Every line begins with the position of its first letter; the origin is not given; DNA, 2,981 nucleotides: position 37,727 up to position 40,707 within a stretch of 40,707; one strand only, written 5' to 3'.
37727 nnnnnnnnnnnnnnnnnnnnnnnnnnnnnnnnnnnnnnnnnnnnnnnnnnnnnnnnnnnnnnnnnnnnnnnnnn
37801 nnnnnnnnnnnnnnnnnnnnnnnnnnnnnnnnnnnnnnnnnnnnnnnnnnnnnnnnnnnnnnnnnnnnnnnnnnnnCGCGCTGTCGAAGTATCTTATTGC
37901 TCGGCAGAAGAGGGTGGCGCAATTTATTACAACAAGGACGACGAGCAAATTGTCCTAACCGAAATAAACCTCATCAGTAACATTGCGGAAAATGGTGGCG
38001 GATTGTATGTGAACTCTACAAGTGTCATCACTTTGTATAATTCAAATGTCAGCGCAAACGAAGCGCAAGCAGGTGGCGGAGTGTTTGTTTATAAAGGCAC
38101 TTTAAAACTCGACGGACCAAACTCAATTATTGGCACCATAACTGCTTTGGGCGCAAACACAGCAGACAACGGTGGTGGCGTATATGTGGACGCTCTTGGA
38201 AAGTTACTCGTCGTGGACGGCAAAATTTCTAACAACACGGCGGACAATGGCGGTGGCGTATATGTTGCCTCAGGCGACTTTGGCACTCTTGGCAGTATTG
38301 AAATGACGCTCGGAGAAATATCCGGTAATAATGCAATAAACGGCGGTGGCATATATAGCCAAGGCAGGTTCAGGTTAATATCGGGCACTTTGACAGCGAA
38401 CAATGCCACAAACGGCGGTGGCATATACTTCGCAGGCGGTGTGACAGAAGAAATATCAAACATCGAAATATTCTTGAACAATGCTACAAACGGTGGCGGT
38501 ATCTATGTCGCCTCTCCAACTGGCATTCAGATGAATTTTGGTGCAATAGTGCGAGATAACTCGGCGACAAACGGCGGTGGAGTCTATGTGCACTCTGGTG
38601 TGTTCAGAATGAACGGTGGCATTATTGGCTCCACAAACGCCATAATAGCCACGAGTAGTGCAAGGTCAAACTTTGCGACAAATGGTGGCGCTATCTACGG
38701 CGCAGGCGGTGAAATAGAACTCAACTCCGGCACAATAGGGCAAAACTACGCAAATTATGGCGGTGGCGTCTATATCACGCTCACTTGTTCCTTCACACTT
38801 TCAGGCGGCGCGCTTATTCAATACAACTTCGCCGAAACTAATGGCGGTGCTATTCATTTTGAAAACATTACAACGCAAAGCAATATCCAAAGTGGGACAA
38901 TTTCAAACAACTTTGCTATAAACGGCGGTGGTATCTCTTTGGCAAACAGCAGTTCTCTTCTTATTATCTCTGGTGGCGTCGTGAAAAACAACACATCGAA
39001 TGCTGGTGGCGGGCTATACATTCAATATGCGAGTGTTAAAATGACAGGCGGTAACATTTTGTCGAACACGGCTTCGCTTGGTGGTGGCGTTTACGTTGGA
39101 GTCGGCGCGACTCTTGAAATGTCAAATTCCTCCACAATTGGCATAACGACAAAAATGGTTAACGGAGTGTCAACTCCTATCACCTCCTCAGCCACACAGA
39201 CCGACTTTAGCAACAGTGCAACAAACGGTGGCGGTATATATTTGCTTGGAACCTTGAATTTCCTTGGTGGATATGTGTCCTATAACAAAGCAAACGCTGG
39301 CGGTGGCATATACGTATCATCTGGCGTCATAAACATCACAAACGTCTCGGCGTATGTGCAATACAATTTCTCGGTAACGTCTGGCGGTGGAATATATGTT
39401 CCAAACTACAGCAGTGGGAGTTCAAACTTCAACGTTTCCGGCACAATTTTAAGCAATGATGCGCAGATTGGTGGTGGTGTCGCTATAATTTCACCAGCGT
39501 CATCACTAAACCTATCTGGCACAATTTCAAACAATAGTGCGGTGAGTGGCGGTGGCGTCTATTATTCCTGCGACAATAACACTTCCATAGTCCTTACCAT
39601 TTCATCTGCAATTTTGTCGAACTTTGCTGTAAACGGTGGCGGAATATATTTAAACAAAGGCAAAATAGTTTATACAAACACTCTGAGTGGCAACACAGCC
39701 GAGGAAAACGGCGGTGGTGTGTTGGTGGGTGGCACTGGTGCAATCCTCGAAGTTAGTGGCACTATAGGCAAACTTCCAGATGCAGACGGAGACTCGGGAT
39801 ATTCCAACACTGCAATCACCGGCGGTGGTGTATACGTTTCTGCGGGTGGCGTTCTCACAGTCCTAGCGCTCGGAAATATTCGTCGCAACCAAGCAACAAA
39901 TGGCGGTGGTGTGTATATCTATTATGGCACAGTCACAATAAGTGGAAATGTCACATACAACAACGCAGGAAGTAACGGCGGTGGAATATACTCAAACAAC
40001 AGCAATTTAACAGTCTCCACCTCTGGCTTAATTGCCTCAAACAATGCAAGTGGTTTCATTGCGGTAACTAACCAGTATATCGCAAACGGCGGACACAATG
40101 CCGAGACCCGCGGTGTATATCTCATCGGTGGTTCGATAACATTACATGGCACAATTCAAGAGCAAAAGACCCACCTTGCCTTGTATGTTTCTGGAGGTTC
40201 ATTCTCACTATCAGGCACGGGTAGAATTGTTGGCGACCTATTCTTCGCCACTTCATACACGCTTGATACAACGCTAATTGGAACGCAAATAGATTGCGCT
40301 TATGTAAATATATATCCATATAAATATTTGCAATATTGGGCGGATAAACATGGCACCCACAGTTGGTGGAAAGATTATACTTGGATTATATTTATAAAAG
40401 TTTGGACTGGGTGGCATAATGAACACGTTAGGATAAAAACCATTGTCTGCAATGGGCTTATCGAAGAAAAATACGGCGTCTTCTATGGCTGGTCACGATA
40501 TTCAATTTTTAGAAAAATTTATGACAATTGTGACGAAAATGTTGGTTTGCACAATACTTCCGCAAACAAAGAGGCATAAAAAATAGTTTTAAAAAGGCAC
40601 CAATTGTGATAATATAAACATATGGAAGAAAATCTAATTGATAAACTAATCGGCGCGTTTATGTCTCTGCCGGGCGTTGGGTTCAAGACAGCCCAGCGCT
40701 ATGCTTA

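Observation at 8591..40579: Uninterrupted 31,989-nt ORF encoding a 10,662-aa (about 1.1 MDa) surface protein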

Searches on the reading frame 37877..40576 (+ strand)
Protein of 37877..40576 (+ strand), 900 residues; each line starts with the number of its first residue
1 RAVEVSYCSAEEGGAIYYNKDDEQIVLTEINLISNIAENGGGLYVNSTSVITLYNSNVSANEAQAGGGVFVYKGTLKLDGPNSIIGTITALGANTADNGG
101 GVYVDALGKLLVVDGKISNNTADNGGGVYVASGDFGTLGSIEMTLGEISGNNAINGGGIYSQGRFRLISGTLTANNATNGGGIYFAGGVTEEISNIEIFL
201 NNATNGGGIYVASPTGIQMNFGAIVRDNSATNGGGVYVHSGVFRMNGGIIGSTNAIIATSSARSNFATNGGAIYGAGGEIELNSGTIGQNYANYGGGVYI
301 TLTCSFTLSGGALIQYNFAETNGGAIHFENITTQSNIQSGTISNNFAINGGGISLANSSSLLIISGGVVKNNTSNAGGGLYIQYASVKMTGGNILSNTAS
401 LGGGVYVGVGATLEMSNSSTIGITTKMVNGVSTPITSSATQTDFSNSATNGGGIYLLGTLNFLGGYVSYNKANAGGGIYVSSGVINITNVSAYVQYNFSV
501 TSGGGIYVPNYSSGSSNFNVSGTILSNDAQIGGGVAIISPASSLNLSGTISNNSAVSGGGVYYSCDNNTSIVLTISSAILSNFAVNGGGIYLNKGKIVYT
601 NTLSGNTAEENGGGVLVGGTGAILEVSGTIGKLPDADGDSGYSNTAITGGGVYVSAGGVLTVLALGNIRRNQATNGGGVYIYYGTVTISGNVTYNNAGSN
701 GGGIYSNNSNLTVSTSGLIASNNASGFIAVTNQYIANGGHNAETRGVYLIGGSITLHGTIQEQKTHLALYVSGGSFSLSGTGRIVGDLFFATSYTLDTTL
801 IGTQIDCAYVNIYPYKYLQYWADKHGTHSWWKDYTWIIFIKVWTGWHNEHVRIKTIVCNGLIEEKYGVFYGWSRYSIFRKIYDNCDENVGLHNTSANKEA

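Call 82: predict_structure(alignment_id=A3)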
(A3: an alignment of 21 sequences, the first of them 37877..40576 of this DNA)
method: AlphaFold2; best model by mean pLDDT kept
length: 900 residues; sequences in the alignment: 21
mean_pLDDT: 79.2   pTM: 0.79
mean pLDDT of the five models: 79.2, 78.5, 78.0, 77.5, 76.5
residues with pLDDT >= 90: 501; 70-90: 144; 50-70: 115; < 50: 140
segments of 3 or more residues with pLDDT < 50: 83-85, 250-252, 254-256, 429-432, 716-718, 732-744, 762-765, 793-796, 808-900
pLDDT, mean of each block of 10 residues (from residue 1): 87 92 89 96 94 93 96 91 59 96 92 93 96 71 92 97 89 97 86 90 97 90 94 96 78 54 96 96 94 97 94 95 96 94 97 94 96 97 97 95 96 94 66 52 81 96 95 96 89 94 93 70 95 90 84 95 79 88 95 93 94 92 92 63 86 92 82 88 86 79 79 62 55 34 54 62 53 61 55 52 50 34 27 32 31 37 27 25 27 25
secondary structure, 60 per line:
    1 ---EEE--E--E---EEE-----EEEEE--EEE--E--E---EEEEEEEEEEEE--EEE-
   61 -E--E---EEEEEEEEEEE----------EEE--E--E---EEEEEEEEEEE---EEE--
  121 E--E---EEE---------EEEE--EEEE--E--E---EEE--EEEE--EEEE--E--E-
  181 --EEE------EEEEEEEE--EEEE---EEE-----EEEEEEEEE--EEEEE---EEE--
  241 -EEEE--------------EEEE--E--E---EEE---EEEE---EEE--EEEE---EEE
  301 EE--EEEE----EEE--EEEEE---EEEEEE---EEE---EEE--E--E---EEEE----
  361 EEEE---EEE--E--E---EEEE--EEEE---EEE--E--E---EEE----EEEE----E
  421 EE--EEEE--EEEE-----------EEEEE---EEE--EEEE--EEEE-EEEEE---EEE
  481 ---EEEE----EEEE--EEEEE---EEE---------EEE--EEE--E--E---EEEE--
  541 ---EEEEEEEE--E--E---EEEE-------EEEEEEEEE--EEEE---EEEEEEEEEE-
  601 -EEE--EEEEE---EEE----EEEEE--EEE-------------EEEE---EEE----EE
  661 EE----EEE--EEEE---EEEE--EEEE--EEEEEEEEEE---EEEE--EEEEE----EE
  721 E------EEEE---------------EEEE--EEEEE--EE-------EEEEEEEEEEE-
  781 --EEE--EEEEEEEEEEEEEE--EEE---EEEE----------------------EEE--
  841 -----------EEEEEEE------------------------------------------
elements in order (helices of 4 or more, strands of 3 or more residues): E4-6 E16-18 E24-28 E31-33 E43-54 E57-59 E69-79 E90-92 E102-112 E116-118 E128-130 E140-143 E146-149 E159-161 E164-167 E170-173 E183-185 E192-199 E202-205 E209-211 E217-225 E228-232 E236-238 E242-245 E260-263 E273-275 E279-282 E286-288 E291-294 E298-302 E305-308 E313-315 E318-322 E326-331 E335-337 E341-343 E353-356 E361-364 E368-370 E380-383 E386-389 E393-395 E405-407 E412-415 E420-422 E425-428 E431-434 E446-450 E454-456 E459-462 E465-468 E470-474 E478-480 E484-487 E492-495 E498-502 E506-508 E518-520 E523-525 E535-538 E544-551 E561-564 E572-580 E583-586 E590-599 E602-604 E607-611 E615-617 E622-626 E629-631 E645-648 E652-654 E659-662 E667-669 E672-675 E679-682 E685-688 E691-700 E704-707 E710-714 E719-721 E728-731 E747-750 E753-757 E769-779 E783-785 E788-801 E804-806 E810-813 E836-838 E852-858

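Call 84: fold_search(model_id=the predicted structure, library=pdb)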
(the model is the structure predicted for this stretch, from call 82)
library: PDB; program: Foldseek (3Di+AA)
matches with E <= 10: 75; with E <= 0.001: 0
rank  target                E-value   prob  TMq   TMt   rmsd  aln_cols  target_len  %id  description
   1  8bwk_C                2.5e-02  0.23  0.18  0.20  29.6       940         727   11  Metagenomic derived PL6 alginate lyase (released 2023-12-20)
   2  7koh_C                3.6e-02  0.28  0.17  0.22  20.9       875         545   12  Crystal structure of antigen 43 from Escherichia coli EDL933 (released 2022-03-09)
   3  7koh_A                3.9e-02  0.33  0.18  0.24  19.5       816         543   12  Crystal structure of antigen 43 from Escherichia coli EDL933 (released 2022-03-09)
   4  7koh_B                3.9e-02  0.33  0.18  0.25  19.8       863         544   12  Crystal structure of antigen 43 from Escherichia coli EDL933 (released 2022-03-09)
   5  8bwk_A                4.3e-02  0.25  0.19  0.23  28.8       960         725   10  Metagenomic derived PL6 alginate lyase (released 2023-12-20)
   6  7o77                  4.7e-02  0.23  0.18  0.22  28.3       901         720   11  Structure of the PL6 family alginate lyase Patl3640 from Pseudoalteromonas atlantica T6c (released 2021-07-28)
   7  9cdu_A                6.7e-02  0.93  0.15  0.27  13.7       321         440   16  Crystal Structure of Rhombotarget A-peptide Complex (released 2025-07-02)
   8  9cdv_A                7.7e-02  0.94  0.15  0.28  14.4       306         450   16  Crystal Structure of Rhombotarget A (released 2025-07-02)
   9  9cdv_B                1.1e-01  0.93  0.15  0.29  12.1       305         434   15  Crystal Structure of Rhombotarget A (released 2025-07-02)
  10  5j44_A                2.6e-01  0.09  0.15  0.14  19.1       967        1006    9  Crystal structure of the Secreted Extracellular protein A (SepA) from Shigella flexneri (released 2017-04-12)
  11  3eqn_A                3.0e-01  0.06  0.12  0.14  31.1       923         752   10  Crystal structure of beta-1,3-glucanase from Phanerochaete chrysosporium (Lam55A) (released 2009-02-03)
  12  9cdu_C                3.2e-01  0.41  0.14  0.26  11.1       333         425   12  Crystal Structure of Rhombotarget A-peptide Complex (released 2025-07-02)
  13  4xm3_A                4.7e-01  0.05  0.10  0.13  17.8       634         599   12  Tailspike protein mutant E372A of E. coli bacteriophage HK620 in complex with pentasaccharide (released 2016-01-27)
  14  7koh_D                8.8e-01  0.08  0.15  0.21  19.6       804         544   10  Crystal structure of antigen 43 from Escherichia coli EDL933 (released 2022-03-09)
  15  2vji                  1.3e+00  0.02  0.11  0.12  17.4       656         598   11  Tailspike protein of E.coli bacteriophage HK620 (released 2008-07-01)
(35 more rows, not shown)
